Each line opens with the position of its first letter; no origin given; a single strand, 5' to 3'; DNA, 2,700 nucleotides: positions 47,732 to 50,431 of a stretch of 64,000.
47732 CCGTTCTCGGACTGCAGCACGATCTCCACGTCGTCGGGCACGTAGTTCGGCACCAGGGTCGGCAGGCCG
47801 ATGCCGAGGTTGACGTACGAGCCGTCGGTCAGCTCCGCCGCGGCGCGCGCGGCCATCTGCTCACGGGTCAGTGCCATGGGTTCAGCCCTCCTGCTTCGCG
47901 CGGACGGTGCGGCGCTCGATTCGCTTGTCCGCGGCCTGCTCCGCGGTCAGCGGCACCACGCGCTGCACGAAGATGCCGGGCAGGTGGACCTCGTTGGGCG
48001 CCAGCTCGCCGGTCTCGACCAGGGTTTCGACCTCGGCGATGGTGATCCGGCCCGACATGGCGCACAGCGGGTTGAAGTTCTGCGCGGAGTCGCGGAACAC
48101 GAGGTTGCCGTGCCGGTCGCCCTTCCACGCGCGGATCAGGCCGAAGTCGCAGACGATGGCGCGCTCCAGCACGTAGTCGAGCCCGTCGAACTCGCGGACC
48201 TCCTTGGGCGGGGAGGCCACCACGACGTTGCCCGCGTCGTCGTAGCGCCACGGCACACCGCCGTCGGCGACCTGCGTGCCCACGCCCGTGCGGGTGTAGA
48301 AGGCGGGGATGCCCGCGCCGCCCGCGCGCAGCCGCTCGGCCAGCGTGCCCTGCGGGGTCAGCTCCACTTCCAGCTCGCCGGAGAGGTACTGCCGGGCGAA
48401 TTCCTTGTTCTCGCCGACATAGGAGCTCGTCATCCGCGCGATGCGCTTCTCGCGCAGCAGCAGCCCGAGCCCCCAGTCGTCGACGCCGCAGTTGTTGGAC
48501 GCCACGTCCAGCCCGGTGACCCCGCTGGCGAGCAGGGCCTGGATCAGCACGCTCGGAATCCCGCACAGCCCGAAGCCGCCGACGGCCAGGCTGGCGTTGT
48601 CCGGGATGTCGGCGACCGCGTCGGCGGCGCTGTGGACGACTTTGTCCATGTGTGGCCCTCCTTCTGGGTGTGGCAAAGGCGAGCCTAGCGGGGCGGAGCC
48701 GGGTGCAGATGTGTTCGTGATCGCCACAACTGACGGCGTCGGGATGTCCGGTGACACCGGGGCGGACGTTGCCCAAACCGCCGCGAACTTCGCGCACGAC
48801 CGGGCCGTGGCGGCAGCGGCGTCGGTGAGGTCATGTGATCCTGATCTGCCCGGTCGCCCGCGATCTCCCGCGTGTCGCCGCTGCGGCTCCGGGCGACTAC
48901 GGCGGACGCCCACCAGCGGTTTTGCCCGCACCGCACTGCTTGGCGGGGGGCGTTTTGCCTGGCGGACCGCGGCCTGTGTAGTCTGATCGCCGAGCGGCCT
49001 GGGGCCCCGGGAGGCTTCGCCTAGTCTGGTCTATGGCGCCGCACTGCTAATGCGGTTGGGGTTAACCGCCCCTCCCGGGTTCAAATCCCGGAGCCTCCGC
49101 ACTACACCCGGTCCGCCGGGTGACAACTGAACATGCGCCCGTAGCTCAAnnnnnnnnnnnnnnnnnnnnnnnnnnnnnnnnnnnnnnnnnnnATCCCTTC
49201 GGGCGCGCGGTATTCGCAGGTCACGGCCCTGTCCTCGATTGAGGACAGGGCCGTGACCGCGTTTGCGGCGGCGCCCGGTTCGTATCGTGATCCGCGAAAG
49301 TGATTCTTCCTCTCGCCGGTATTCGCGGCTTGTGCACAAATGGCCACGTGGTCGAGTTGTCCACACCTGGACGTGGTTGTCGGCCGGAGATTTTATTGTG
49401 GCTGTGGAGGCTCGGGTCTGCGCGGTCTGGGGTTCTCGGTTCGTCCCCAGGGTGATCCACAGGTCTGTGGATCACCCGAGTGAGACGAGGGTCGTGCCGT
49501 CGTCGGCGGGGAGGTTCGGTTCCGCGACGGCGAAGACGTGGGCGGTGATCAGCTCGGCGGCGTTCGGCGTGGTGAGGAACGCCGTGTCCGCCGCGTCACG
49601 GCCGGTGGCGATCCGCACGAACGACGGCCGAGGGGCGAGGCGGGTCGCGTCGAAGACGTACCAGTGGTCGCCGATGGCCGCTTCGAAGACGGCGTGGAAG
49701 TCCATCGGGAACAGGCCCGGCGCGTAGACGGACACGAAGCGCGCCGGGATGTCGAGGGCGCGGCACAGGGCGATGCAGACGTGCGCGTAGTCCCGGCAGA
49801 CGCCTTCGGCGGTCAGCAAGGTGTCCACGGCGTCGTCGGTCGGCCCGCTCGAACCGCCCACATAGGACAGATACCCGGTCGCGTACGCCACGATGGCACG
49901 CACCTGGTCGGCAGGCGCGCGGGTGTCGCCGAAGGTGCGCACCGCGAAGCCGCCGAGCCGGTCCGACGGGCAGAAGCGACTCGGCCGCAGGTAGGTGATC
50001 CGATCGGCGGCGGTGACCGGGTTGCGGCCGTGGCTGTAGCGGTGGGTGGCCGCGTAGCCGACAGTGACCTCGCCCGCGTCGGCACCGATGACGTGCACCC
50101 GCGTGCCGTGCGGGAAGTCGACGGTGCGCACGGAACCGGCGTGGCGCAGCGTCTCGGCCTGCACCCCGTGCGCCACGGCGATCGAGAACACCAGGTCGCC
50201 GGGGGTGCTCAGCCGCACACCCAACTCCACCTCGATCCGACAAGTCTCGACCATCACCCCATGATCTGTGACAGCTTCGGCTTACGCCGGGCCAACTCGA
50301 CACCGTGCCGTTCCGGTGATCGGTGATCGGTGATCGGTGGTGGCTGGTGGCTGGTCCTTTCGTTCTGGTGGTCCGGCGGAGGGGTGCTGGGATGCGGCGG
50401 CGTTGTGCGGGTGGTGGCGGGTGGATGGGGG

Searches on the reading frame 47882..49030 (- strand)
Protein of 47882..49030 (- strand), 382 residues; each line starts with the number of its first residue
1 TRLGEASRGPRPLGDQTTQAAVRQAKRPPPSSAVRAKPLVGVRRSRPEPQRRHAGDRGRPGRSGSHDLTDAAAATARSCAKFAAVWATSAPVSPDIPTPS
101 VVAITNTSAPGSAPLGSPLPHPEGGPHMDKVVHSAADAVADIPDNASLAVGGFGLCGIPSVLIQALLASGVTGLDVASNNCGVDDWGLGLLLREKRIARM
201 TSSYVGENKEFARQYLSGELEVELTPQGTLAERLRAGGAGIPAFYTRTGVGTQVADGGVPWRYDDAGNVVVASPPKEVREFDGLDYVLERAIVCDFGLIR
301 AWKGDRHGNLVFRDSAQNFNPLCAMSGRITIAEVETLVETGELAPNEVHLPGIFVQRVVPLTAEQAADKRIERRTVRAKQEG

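Call 68: search_protein_families(library=pfam, proteins=[window:47882-49030:-], max_evalue=0.000001)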
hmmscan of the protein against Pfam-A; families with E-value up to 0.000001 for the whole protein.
window:47882-49030:- (382 aa): 1 family
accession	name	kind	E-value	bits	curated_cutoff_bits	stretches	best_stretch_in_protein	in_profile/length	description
PF01144.29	CoA_trans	-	1.3e-73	247.4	23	1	133-359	2-215/217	Coenzyme A transferase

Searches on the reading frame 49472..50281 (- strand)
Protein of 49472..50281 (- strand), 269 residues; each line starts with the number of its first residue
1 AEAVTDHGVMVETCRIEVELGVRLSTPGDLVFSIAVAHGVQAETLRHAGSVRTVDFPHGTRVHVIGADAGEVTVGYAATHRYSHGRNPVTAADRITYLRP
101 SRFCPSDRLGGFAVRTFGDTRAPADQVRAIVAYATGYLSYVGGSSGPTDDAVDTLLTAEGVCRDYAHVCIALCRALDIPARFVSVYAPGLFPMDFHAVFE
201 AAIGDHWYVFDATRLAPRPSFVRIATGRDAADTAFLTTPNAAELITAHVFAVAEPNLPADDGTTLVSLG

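Call 68: search_protein_families(library=pfam, proteins=[window:49472-50281:-], max_evalue=0.000001)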
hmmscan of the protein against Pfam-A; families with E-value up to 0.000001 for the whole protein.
window:49472-50281:- (269 aa): 1 family
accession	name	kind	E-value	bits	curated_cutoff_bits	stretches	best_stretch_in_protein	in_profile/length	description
PF01841.26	Transglut_core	-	6.4e-19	68.7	23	1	115-212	6-108/108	Transglutaminase-like superfamily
